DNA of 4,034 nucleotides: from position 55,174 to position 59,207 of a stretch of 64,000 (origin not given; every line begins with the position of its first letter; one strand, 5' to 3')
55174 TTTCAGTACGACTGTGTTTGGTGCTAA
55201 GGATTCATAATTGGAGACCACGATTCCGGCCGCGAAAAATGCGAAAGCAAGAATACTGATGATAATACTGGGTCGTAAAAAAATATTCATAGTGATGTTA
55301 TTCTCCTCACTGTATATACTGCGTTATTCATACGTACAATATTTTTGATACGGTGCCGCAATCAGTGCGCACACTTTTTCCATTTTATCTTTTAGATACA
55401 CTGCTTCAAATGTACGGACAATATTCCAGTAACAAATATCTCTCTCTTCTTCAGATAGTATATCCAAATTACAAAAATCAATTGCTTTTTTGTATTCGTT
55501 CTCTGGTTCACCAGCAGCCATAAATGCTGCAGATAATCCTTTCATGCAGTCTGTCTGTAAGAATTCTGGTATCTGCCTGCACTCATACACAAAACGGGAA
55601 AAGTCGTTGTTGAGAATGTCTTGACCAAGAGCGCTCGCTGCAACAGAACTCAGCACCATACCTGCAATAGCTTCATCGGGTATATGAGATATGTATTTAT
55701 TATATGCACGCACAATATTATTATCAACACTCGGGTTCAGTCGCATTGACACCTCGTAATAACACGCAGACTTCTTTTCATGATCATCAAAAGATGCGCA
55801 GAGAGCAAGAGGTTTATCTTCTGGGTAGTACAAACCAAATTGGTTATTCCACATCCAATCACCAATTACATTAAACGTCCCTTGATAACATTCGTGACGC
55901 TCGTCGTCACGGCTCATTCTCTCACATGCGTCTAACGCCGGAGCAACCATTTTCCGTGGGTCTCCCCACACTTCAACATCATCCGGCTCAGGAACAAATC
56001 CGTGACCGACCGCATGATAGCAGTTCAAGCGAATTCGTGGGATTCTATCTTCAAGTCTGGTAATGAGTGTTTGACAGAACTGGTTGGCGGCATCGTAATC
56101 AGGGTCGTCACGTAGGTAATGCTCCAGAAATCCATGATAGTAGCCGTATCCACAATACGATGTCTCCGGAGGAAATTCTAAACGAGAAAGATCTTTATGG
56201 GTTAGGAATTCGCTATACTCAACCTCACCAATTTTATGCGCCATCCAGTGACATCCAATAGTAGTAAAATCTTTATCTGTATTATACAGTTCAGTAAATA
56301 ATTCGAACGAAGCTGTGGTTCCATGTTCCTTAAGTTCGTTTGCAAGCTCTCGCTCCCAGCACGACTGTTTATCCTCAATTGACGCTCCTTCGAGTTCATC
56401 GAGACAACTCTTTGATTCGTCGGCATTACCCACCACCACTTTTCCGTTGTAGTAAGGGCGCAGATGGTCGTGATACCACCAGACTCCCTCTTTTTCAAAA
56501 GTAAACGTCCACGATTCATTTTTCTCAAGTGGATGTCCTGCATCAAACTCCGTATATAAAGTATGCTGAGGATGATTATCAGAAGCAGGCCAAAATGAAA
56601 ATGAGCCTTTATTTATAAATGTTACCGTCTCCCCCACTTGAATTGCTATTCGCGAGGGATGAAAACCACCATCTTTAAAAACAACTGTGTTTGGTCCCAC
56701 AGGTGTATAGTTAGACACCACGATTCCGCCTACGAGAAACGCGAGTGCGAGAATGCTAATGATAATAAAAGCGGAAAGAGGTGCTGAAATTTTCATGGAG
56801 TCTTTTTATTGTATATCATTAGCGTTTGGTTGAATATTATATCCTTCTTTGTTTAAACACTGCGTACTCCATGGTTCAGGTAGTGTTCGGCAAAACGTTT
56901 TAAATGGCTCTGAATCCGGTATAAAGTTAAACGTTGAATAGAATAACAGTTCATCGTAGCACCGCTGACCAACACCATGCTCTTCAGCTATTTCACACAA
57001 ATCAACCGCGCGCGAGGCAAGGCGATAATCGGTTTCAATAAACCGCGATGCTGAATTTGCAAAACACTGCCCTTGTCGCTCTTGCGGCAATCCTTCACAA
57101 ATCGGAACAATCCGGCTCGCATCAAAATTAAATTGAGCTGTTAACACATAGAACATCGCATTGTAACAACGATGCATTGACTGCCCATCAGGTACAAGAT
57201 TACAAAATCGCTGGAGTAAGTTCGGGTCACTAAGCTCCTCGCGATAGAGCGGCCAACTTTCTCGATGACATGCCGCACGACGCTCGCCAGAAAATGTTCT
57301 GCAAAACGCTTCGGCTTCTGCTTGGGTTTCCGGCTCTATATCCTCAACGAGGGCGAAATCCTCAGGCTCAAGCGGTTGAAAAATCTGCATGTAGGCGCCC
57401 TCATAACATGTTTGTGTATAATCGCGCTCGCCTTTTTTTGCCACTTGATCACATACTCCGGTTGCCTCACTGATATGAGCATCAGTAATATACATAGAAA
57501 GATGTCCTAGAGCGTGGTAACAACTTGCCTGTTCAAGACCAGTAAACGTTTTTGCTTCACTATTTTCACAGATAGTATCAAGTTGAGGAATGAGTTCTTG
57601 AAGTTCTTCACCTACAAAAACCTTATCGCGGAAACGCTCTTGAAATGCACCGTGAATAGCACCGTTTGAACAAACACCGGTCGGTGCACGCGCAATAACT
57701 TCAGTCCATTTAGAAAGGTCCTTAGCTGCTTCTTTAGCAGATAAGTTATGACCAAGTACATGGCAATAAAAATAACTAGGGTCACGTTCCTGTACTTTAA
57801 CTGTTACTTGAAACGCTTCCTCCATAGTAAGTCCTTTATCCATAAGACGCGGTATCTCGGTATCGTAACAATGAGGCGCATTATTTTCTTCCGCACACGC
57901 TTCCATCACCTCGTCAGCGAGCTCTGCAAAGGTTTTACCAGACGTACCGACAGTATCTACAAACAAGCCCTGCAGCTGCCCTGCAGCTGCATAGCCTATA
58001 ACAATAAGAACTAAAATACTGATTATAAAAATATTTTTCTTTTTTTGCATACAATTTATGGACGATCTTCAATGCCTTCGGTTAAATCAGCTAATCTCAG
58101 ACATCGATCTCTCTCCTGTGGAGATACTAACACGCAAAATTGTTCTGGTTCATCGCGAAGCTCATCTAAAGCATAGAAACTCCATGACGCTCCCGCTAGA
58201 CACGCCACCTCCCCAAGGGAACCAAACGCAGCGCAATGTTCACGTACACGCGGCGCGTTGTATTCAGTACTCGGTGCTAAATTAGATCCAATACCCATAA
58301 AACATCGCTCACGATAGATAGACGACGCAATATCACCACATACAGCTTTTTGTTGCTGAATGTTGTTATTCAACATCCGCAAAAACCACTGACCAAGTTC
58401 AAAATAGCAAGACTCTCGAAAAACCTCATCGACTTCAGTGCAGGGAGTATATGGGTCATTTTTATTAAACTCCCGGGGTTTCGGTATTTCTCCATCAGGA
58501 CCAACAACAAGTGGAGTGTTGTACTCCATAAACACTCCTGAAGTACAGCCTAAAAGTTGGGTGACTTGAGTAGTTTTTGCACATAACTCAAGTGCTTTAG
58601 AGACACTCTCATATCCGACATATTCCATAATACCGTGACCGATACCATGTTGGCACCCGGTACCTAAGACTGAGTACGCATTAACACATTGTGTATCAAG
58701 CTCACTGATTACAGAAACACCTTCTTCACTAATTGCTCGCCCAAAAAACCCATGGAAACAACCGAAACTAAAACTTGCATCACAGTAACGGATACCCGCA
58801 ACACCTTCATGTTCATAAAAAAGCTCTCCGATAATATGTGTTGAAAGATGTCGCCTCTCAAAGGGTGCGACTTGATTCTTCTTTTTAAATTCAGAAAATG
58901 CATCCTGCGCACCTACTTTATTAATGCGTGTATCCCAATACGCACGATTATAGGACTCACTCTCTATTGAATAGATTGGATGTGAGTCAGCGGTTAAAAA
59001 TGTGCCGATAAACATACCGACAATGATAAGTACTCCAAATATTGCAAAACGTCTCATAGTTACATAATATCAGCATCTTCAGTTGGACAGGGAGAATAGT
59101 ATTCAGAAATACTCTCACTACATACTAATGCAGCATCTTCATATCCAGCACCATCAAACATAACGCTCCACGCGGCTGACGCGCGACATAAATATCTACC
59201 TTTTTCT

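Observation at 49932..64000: Tandem array of at least 11 paralogous genes for membrane-anchored Cys/His-rich helical-repeat proteins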

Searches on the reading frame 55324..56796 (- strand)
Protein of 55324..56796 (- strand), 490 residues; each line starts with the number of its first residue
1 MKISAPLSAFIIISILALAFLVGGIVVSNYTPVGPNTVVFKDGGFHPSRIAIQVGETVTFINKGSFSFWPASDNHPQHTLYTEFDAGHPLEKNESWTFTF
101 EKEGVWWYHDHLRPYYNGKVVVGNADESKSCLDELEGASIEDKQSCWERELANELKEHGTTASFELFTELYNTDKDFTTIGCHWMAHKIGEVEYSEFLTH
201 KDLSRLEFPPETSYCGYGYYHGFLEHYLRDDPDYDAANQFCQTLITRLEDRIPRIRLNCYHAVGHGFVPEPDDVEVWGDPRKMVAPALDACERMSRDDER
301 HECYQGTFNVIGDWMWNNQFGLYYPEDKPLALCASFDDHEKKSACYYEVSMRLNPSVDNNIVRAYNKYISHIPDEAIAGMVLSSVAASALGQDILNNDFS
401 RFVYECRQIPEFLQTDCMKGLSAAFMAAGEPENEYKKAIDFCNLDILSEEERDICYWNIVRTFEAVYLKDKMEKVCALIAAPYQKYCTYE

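Call 3: search_protein_families(library=pfam, proteins=[window:55324-56796:-], max_evalue=1)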
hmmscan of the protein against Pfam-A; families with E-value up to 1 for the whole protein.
window:55324-56796:- (490 aa): 1 family
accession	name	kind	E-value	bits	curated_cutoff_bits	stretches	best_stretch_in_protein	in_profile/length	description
PF13473.12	Cupredoxin_1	-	0.00019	21.8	27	1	36-122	23-104/104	Cupredoxin-like domain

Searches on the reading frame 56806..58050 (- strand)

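Call 3: search_protein_families(library=pfam, proteins=[window:56806-58050:-], max_evalue=1)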
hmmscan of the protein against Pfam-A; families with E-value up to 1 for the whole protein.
window:56806-58050:- (414 aa): 0 families

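Call 9: search_protein_families(library=ncbifam, proteins=[window:56806-58050:-], max_evalue=1)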
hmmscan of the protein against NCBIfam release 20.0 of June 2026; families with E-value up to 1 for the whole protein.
window:56806-58050:- (414 aa): 3 families
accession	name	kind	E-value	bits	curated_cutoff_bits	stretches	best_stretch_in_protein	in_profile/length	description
NF010032.0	PRK13507.1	equivalog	0.18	9.9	938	1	38-68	443-473/587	formate--tetrahydrofolate ligase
TIGR01097.1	PhnE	equivalog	0.24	10.8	216.7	1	9-51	114-156/252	phosphonate ABC transporter, permease protein PhnE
NF052472.1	FlmA_fam_RIPP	equivalog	0.58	10.3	30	1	238-261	10-32/46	FlmA family RiPP peptide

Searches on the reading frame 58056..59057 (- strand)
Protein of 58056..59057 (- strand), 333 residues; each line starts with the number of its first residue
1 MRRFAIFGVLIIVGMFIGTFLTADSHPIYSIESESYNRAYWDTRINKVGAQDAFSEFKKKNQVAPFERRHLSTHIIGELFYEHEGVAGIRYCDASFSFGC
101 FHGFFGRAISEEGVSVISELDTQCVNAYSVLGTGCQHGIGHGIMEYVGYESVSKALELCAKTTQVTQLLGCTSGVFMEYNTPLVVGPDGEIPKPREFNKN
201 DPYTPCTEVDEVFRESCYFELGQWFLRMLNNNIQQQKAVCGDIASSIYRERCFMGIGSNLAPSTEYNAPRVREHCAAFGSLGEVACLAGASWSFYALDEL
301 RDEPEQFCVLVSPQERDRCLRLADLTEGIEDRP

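Call 3: search_protein_families(library=pfam, proteins=[window:58056-59057:-], max_evalue=1)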
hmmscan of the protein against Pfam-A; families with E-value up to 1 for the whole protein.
window:58056-59057:- (333 aa): 0 families

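Call 9: search_protein_families(library=ncbifam, proteins=[window:58056-59057:-], max_evalue=1)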
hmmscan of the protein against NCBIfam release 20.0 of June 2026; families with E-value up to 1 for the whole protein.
window:58056-59057:- (333 aa): 0 families

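Call 24: search_protein_representatives(alignment_id=A2)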
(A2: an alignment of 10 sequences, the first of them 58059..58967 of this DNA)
Query: 10 sequences, 351 profile positions. Proteins with E-value up to 0.001 (for the whole library): 7503; up to 1e-10: 6067; up to 1e-30: 2739. The best 150 are listed.
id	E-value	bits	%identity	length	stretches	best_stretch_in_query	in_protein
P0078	1.6e-288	971.7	-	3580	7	18-347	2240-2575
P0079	2.1e-197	672.0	-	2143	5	27-347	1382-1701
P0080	1.9e-160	550.4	-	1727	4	51-347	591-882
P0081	3.7e-160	549.4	-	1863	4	16-348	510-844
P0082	6.1e-152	522.4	-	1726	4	51-348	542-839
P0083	3.5e-129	447.6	-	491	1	2-350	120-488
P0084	3.4e-121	421.3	-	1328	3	15-347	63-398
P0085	6.8e-121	420.3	-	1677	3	16-348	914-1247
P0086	7.8e-120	416.8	-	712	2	8-349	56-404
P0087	6.8e-111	387.4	-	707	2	9-349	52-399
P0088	4.3e-108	378.2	-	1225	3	16-348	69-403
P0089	2.7e-107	375.6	-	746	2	18-348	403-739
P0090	1.0e-102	360.5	-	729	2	9-347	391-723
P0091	2.7e-99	349.3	-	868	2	19-341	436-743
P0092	1.2e-96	340.6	-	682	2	25-314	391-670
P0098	6.6e-88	311.8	-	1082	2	17-349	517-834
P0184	6.0e-63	229.7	-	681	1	6-349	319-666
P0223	8.3e-61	222.7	-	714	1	9-347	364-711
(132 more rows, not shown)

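Call 57: search_protein_families(library=pfam, proteins=[P0078, P0081, P0085, P0184, P0223, P0098], max_evalue=0.01)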
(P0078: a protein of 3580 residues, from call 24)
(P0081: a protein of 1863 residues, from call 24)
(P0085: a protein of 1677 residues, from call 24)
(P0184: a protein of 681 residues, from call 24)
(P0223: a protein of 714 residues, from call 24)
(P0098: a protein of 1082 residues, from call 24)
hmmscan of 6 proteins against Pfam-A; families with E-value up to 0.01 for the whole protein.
P0078 (3580 aa): 4 families
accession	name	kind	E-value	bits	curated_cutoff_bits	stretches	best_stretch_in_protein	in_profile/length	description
PF00933.27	Glyco_hydro_3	-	6e-61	207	27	1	3093-3402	2-315/316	Glycosyl hydrolase family 3 N terminal domain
PF01816.23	LRV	-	4.5e-10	39.7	21.6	1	3438-3463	1-26/26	Leucine rich repeat variant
PF02985.28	HEAT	-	0.00026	21.4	23.5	0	3427-3446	3-22/31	HEAT repeat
PF13646.12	HEAT_2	-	0.00091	19.9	27.7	0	3505-3566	3-74/88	HEAT repeats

P0081 (1863 aa): 0 families

P0085 (1677 aa): 1 family
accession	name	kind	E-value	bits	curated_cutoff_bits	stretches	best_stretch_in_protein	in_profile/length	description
PF14312.12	FG-GAP_2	-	1.7e-48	163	23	6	1391-1424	13-49/49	FG-GAP repeat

P0184 (681 aa): 5 families
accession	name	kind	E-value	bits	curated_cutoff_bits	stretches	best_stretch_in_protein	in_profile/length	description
PF02230.22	Abhydrolase_2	-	9.4e-09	35.9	23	1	55-204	9-149/217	Phospholipase/Carboxylesterase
PF01738.24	DLH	-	0.00015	21.9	21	0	54-193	8-129/217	Dienelactone hydrolase family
PF20434.5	BD-FAE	-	0.0014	18.6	26.8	0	152-181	81-110/215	BD-FAE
PF07859.19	Abhydrolase_3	-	0.0044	17.3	25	0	138-184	49-95/210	alpha/beta hydrolase fold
PF00756.26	Esterase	-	0.0089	16.3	22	0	45-185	8-140/251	Putative esterase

P0223 (714 aa): 0 families

P0098 (1082 aa): 2 families
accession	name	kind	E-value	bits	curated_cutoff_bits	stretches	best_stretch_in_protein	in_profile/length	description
PF13473.12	Cupredoxin_1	-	6.2e-12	45.9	27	2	991-1081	20-104/104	Cupredoxin-like domain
PF00127.26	Copper-bind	-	2e-08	35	21.2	1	871-949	13-83/99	Copper binding proteins, plastocyanin/azurin family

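Call 58: list_cluster_members(proteins=[P0078, P0079, P0081, P0085, P0071, P0074, P0012, P0184, P0223, P0098])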
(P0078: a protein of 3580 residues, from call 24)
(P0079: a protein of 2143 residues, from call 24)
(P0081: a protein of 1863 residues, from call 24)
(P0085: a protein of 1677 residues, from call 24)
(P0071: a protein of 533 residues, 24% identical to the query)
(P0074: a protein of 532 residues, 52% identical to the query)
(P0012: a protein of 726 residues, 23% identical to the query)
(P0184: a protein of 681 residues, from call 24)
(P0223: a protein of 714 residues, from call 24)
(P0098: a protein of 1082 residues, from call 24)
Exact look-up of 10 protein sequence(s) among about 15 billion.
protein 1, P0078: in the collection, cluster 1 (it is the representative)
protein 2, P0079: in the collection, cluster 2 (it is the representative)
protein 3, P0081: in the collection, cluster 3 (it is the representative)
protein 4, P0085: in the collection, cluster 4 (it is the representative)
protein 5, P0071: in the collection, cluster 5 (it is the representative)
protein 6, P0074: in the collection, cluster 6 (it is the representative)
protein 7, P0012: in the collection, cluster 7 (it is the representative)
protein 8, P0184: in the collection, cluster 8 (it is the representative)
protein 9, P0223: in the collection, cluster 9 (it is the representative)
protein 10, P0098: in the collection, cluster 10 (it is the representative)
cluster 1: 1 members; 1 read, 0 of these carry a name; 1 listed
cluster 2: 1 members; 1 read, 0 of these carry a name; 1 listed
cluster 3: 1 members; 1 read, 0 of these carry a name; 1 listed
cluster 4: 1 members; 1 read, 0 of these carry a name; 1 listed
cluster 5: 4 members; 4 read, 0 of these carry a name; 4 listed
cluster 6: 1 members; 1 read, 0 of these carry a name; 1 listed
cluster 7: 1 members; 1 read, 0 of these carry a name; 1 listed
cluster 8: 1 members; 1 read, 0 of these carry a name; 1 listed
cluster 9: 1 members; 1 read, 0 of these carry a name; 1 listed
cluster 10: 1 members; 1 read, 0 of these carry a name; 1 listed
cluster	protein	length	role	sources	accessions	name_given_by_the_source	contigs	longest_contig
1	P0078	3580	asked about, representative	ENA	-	-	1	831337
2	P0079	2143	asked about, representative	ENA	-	-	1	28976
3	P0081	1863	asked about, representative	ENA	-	-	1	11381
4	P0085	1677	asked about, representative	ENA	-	-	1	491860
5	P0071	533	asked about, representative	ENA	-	-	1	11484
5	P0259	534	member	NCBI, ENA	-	-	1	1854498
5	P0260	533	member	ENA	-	-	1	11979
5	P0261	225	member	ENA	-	-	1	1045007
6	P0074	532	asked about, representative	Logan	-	-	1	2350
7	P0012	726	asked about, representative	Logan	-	-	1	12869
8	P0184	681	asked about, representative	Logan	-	-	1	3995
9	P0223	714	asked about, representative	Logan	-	-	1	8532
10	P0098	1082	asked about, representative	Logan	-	-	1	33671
